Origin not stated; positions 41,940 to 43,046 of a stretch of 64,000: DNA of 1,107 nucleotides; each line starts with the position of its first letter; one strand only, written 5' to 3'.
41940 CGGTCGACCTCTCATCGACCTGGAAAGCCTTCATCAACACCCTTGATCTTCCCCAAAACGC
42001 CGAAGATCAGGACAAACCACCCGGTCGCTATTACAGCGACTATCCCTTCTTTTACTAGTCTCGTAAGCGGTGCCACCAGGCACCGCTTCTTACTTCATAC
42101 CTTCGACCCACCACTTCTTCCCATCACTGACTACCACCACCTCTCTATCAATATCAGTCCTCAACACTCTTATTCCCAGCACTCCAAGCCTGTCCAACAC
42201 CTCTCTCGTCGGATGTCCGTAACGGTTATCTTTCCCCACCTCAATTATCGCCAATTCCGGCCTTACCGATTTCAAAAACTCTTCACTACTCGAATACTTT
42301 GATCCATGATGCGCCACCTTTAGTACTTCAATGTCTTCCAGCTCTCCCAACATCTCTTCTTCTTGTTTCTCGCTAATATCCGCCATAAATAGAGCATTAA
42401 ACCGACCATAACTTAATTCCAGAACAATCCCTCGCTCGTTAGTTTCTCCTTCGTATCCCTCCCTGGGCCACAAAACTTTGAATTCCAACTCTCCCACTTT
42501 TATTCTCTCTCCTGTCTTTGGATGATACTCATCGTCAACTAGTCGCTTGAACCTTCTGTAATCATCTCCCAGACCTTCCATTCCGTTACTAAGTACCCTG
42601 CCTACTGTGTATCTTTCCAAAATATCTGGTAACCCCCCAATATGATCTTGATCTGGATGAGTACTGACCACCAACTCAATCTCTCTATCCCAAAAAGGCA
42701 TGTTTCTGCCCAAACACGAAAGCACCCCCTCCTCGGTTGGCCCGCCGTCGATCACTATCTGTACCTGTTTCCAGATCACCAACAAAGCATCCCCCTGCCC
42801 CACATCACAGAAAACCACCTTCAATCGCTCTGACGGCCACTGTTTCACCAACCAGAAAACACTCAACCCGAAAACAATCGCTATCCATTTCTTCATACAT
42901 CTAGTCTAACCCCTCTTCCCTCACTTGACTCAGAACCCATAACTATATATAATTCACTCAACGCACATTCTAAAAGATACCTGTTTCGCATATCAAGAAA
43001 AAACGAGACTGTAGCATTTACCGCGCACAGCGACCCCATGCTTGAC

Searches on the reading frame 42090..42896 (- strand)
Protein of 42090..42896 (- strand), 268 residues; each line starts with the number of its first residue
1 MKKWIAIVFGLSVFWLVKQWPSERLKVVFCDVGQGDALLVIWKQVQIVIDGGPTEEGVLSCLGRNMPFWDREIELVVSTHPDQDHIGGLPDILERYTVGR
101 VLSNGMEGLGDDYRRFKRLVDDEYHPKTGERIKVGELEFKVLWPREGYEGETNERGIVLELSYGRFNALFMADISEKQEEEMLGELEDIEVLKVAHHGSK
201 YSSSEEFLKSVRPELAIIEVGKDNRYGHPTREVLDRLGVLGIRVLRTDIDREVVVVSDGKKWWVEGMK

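Call 118: search_protein_families(library=pfam, proteins=[window:42090-42896:-], max_evalue=0.01)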
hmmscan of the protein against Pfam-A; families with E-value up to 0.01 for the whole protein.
window:42090-42896:- (268 aa): 2 families
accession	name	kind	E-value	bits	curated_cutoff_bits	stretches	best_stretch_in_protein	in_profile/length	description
PF00753.33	Lactamase_B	-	5e-10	40.1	22.7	1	47-218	18-192/196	Metallo-beta-lactamase superfamily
PF12706.13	Lactamase_B_2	-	0.00013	22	27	1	47-192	3-160/200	Beta-lactamase superfamily domain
